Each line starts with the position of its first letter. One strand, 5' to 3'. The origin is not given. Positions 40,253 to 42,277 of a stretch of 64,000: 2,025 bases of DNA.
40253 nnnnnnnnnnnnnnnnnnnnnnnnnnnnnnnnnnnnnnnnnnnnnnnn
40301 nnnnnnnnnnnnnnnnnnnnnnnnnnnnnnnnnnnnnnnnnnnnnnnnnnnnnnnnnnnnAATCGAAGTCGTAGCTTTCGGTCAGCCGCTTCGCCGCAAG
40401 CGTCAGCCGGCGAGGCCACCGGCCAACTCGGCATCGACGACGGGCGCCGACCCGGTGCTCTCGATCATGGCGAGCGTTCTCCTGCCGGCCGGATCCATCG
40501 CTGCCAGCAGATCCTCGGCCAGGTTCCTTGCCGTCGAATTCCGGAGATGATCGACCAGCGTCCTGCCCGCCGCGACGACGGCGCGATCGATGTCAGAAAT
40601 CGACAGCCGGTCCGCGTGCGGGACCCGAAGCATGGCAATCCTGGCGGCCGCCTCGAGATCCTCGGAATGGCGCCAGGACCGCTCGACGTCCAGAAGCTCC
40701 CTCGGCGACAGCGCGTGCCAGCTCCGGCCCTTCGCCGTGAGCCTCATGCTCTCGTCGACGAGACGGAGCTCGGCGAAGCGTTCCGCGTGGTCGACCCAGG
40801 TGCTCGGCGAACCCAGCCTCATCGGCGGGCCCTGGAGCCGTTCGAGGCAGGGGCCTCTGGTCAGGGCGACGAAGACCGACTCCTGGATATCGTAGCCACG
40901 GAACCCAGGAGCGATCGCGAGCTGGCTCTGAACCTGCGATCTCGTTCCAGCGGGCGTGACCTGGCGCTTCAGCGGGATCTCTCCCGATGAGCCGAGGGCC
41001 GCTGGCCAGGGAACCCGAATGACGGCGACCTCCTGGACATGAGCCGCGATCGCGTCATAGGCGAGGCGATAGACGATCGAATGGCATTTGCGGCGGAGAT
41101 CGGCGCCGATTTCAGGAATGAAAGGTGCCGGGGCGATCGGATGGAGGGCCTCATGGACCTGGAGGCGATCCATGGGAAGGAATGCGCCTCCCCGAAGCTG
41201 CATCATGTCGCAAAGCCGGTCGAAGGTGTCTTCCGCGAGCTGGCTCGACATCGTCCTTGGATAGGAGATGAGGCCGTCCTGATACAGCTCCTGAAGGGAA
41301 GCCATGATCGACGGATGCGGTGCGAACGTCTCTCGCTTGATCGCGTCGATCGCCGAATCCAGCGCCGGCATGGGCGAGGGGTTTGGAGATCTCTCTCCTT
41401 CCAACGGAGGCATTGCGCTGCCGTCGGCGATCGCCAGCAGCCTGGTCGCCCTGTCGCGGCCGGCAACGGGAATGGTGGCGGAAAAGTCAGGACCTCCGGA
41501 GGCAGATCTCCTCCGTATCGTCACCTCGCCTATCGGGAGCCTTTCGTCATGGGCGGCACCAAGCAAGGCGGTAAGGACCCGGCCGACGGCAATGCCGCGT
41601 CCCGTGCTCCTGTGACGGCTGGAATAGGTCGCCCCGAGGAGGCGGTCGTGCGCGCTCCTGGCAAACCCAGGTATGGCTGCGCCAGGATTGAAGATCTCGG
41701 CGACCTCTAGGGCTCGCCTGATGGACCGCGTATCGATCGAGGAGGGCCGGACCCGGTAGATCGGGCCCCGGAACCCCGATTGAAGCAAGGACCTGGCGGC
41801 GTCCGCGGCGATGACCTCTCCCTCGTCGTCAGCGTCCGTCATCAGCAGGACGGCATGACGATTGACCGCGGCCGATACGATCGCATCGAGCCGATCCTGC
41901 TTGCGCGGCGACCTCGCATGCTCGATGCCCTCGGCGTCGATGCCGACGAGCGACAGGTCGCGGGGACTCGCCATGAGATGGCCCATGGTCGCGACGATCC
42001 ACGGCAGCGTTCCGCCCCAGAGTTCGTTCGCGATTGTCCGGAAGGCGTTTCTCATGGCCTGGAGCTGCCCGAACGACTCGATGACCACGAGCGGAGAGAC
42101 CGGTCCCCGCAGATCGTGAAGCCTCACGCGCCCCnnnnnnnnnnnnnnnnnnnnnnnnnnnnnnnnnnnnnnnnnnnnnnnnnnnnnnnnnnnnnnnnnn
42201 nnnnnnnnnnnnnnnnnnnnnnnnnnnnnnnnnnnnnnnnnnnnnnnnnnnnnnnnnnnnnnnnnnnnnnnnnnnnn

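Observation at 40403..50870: Self-contained DNA end-processing gene set: Topo IA-like Toprim protein, 975-aa RecD2-like helicase, DsbC, WGR-ATP-dependent DNA ligase, RecJ, standalone WGR protein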

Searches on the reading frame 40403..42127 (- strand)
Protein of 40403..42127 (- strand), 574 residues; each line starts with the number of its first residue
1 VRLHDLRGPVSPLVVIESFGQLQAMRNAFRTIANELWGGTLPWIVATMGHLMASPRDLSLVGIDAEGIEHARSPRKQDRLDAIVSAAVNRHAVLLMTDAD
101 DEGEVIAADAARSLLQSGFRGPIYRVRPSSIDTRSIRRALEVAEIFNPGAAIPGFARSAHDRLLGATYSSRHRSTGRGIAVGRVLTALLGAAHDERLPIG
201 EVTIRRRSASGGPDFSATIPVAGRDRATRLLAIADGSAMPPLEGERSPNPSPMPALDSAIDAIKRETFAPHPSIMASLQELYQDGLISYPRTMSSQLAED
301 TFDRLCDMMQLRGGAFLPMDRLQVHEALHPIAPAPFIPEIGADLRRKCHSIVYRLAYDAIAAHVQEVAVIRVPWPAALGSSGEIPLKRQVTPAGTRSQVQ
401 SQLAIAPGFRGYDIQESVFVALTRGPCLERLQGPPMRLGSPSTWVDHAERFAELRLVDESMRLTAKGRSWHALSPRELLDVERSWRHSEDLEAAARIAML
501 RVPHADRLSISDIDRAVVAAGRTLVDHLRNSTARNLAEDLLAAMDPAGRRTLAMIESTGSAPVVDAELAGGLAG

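Call 5: search_protein_families(library=pfam, proteins=[window:40403-42127:-], max_evalue=0.01)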
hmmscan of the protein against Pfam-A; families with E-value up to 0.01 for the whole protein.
window:40403-42127:- (574 aa): 2 families
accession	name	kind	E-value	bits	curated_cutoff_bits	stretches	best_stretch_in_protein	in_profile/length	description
PF01131.25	Topoisom_bac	-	5.3e-08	32.7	35.1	1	273-312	145-185/411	DNA topoisomerase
PF01751.28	Toprim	-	3.1e-06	27.7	23.1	1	13-126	2-91/96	Toprim domain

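Call 7: search_protein_families(library=padloc, proteins=[window:40403-42127:-], max_evalue=0.01)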
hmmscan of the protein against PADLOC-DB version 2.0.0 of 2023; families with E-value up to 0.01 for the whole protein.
window:40403-42127:- (574 aa): 0 families

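Call 11: search_protein_families(library=phrogs, proteins=[window:40403-42127:-], max_evalue=0.001)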
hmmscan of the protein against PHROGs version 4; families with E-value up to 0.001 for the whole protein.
window:40403-42127:- (574 aa): 1 family
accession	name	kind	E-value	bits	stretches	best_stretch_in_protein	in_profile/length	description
phrog_13226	-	unknown function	1.3e-08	34.9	1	76-187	82-193/726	-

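Call 15: find_homologous_proteins(query=window:40403-42127:-, max_evalue=0.001)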
Query window:40403-42127:- (574 aa): 2 proteins with E <= 0.001 among 8000 candidates.
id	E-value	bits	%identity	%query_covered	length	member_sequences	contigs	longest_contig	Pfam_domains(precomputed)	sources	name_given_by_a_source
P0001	0.0e+0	1256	100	100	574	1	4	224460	PF01131.26,PF01751.29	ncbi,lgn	-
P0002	1.3e-177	610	55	97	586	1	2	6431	PF01131.26,PF01751.29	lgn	-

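Call 19: find_encoding_contigs(protein=P0002, flank=10000)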
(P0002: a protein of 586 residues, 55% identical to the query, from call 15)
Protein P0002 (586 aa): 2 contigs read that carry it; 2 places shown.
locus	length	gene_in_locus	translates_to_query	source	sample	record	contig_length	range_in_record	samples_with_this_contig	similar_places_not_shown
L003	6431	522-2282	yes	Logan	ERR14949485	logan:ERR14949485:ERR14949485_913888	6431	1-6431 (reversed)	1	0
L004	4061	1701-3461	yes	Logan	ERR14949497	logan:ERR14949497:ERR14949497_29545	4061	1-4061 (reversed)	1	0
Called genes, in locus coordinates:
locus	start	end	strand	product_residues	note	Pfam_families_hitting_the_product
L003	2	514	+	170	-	?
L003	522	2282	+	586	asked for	PF01751:Toprim, PF01131:Topoisom_bac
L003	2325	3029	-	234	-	-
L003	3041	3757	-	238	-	-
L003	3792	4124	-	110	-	-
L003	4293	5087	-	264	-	-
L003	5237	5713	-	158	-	PF00692:dUTPase, PF22769:DCD (faint)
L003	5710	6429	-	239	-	?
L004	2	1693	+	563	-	?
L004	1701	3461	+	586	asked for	PF01751:Toprim, PF01131:Topoisom_bac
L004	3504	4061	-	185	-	?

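Call 20: search_protein_families(library=ncbifam, proteins=[window:40403-42127:-], max_evalue=0.01)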
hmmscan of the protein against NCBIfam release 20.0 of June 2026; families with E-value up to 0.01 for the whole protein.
window:40403-42127:- (574 aa): 9 families
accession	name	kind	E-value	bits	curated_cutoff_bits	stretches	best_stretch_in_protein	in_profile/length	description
TIGR01054.1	rgy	equivalog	2.2e-09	35.5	471.7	1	75-300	704-930/1172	reverse gyrase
NF005829.0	PRK07726.1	subfamily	5.2e-08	32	597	1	74-190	77-198/669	DNA topoisomerase 3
TIGR01051.1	topA_bact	equivalog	7e-07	28.6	456.4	1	45-184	24-172/632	type I DNA topoisomerase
TIGR01056.1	topB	subfamily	3.5e-06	25.8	515.75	1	91-189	98-203/706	DNA topoisomerase III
TIGR01057.1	topA_arch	equivalog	1.1e-05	23.9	458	0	278-300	299-321/618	DNA topoisomerase I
NF005555.0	PRK07220.1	equivalog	3.7e-05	22.3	635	1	81-293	89-316/740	DNA topoisomerase I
NF006451.0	PRK08780.1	equivalog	5.1e-05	21.9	1265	1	75-186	59-173/824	DNA topoisomerase I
NF011532.0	PRK14973.1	equivalog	0.00051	17.9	930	0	82-186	89-198/936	DNA topoisomerase I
NF004438.0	PRK05776.1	equivalog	0.0036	15.5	793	1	278-298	309-329/677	DNA topoisomerase I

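Call 23: search_solved_structures(query=A1, max_evalue=1, show_alignments=3)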
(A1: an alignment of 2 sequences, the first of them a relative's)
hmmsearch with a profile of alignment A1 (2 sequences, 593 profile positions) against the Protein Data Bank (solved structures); distinct sequences matched with E-value up to 1: 27.
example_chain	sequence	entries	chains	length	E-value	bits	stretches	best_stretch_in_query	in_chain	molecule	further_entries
7fse_A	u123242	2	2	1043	1.4e-13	53.6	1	76-436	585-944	Reverse gyrase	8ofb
4ddt_A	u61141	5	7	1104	1.6e-13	53.4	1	76-436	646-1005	Reverse gyrase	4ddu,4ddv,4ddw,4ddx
7fsf_A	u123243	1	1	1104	8.1e-13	51.1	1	76-436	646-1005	Reverse gyrase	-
1gku_B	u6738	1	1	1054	1.9e-08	36.6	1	77-306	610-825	REVERSE GYRASE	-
1gl9_B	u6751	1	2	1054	2e-08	36.6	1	77-306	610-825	REVERSE GYRASE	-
1cy0_A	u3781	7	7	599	6.1e-08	35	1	86-337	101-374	DNA TOPOISOMERASE I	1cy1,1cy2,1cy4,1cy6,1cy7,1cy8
1ecl_A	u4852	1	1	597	1e-07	34.3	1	86-335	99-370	ESCHERICHIA COLI TOPOISOMERASE I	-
4rul_A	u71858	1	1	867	1.7e-07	33.5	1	86-337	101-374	DNA topoisomerase 1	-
9gda_F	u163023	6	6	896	1.8e-07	33.4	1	86-337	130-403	DNA topoisomerase 1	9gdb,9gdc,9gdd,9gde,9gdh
1mw8_X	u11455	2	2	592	2.5e-07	33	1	86-306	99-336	DNA Topoisomerase I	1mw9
3px7_A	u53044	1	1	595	3.2e-07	32.6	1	87-337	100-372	DNA topoisomerase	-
3pwt_A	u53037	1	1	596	3.2e-07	32.6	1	87-337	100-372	DNA topoisomerase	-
2gai_A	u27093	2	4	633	1.2e-06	30.7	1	44-346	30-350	DNA topoisomerase I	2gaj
9ca1_A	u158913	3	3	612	3.2e-05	26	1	219-300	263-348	DNA topoisomerase 3-beta-1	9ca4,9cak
9c9w_A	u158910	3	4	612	3.2e-05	26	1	219-300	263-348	DNA topoisomerase 3-beta-1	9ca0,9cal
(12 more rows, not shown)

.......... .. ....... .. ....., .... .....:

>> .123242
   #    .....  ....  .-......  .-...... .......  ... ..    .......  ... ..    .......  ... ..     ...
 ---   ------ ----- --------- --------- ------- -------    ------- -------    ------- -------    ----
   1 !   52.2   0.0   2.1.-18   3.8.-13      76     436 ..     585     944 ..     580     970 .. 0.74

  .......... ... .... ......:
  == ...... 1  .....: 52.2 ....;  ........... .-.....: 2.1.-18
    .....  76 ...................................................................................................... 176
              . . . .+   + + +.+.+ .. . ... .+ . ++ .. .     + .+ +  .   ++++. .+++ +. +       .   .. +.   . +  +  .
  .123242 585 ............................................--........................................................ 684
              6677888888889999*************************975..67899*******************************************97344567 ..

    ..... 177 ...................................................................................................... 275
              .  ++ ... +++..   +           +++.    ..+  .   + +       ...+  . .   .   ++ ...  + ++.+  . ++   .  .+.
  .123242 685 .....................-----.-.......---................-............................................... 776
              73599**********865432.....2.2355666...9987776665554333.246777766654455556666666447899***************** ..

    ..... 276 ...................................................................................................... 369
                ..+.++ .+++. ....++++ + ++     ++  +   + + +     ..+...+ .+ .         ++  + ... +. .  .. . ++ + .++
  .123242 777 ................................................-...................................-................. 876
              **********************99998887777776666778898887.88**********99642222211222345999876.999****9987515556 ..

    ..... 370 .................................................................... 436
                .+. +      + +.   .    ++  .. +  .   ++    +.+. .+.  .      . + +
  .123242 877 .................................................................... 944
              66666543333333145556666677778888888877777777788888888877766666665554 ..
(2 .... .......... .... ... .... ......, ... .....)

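Call 27: search_protein_representatives(alignment_id=A1)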
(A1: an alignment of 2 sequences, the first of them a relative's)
Query: 2 sequences, 593 profile positions. Proteins with E-value up to 0.001 (for the whole library): 1521; up to 1e-10: 244; up to 1e-30: 31. The best 150 are listed.
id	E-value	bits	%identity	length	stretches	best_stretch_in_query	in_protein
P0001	0.0e+00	1174.2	-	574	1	1-583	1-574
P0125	2.8e-45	171.5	-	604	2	13-338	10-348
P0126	5.2e-44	167.3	-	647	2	8-307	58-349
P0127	5.7e-44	167.2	-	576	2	44-299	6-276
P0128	1.0e-41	159.7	-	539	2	9-337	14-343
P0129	7.5e-41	156.9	-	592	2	13-301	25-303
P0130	5.7e-39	150.7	-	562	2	9-337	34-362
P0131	7.4e-39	150.3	-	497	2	12-331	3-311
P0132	8.8e-39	150.1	-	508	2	13-344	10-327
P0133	2.6e-38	148.5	-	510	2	13-315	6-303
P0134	3.9e-38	147.9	-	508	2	13-311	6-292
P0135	8.4e-38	146.8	-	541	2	43-345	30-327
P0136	1.1e-37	146.4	-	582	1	9-489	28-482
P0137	7.1e-37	143.8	-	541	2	10-315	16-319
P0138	8.6e-37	143.5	-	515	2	13-310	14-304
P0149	6.5e-32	127.4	-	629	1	13-508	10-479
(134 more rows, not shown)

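Call 36: find_related_loci(query=A3, collection=genome_contigs, flank=10000)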
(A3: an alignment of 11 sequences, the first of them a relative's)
Query A3 (574 aa) in genome_contigs; peptide patterns used: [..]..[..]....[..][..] (x = any residue, [..] = any of these).
600 stretches matched a pattern (row limit reached: there are more); 70 encode a relative of the query (tblastn E <= 1e-3); 70 distinct loci.
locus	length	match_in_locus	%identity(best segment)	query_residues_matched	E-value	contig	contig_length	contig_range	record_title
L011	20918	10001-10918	28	44-330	3e-13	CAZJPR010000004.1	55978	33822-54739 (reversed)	MAG TPA_asm: uncultured Candidatus Saccharibacteria bacterium isolate SRP342105_co1_233 genome assembly, contig: NODE_71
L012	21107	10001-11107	24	13-362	7e-11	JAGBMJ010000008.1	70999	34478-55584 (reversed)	MAG: Lachnospiraceae bacterium isolate RGIG9247 Water_deer_Rumen-5__c451, whole genome shotgun sequence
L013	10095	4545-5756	25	44-409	9e-11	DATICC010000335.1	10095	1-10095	MAG TPA_asm: Woeseiaceae bacterium isolate SMAG_U16306 k141_896471, whole genome shotgun sequence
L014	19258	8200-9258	29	13-334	1e-10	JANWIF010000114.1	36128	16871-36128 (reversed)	MAG: Gemmatimonadaceae bacterium isolate CRAIB_MAG34 c_000000079986, whole genome shotgun sequence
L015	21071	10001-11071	24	43-362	5e-10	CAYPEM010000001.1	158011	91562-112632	MAG TPA_asm: uncultured Chitinophagaceae bacterium isolate SRP292972_co2_148 genome assembly, contig: NODE_72_length_158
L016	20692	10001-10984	24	44-330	9e-10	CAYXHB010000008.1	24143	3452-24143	MAG TPA_asm: uncultured Gammaproteobacteria bacterium isolate SRP344714_co2_163 genome assembly, contig: NODE_5309_lengt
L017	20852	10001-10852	24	44-300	2e-9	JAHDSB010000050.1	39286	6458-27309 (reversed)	MAG: Clostridia bacterium isolate SV3-B14.1 k141_6705, whole genome shotgun sequence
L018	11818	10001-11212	24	30-415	4e-9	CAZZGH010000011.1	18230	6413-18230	MAG TPA_asm: uncultured Candidatus Saccharibacteria bacterium isolate binchicken_co38_350 genome assembly, contig: NODE_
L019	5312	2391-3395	26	30-346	7e-9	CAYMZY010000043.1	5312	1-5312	MAG TPA_asm: uncultured Bdellovibrionales bacterium isolate SRP286056_co1_431 genome assembly, contig: NODE_22653_length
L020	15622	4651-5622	24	6-318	8e-9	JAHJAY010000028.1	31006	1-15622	MAG: Patescibacteria group bacterium isolate Modern_marine.mb.231 Modern_marine.mb.231_k141_1515579, whole genome shotgu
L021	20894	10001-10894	24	11-298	1e-8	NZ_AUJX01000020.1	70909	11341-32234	Oribacterium sp. NK2B42 G625DRAFT_scaffold00017.17_C, whole genome shotgun sequence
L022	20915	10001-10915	25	13-298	2e-8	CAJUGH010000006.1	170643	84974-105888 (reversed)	MAG TPA_asm: uncultured Acetatifactor sp. isolate MGBC132220 genome assembly, contig: MGBC132220.6, whole genome shotgun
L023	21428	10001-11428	23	30-485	3e-8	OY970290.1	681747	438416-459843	MAG: uncultured bacterium isolate MFD00082.bin.c.8 genome assembly, chromosome: 1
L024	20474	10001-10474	29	46-203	3e-8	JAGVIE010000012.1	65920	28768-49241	MAG: Bacteroidetes bacterium isolate DeMMO2_4 c_000000057317, whole genome shotgun sequence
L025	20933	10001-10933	25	13-300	3e-8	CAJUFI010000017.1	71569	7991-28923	MAG TPA_asm: uncultured Acetatifactor sp. isolate MGBC130773 genome assembly, contig: MGBC130773.17, whole genome shotgu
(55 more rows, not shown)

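Call 39: list_cluster_members(proteins=[P0125, P0126, P0127, P0128, P0129, P0130, P0131, P0132, P0136, P0149])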
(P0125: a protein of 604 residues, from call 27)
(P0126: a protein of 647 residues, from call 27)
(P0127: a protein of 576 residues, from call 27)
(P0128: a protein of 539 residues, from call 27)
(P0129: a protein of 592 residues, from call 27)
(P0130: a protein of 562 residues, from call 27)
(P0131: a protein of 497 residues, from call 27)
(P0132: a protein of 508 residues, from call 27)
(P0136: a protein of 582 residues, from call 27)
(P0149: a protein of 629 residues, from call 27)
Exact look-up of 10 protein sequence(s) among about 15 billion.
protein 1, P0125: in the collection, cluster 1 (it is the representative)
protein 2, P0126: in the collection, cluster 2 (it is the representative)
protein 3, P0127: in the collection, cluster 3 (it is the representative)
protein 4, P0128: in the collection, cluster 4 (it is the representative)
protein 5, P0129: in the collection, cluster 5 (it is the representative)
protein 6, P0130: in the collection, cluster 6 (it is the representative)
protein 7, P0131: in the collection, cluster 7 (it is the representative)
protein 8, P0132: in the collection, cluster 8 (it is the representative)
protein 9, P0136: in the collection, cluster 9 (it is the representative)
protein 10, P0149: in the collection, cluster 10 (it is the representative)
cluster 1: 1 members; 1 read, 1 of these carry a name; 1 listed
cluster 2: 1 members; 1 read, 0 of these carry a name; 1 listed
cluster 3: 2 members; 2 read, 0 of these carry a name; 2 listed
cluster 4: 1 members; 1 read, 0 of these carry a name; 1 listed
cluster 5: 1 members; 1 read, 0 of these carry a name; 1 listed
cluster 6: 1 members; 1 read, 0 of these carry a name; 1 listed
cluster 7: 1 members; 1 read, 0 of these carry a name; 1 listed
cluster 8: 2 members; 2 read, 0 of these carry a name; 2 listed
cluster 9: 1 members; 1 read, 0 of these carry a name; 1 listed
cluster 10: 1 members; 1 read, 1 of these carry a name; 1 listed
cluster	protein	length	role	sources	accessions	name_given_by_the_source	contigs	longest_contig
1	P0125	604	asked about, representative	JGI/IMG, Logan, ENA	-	DNA topoisomerase-1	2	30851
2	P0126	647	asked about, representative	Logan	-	-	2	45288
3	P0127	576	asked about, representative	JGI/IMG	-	-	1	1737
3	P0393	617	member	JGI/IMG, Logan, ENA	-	-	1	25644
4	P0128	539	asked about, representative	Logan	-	-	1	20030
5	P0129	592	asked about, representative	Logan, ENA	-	-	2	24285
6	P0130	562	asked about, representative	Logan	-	-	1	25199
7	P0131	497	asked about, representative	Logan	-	-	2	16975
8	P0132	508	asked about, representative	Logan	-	-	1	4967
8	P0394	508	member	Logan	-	-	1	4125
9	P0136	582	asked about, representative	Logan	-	-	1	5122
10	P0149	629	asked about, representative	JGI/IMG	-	DNA topoisomerase-1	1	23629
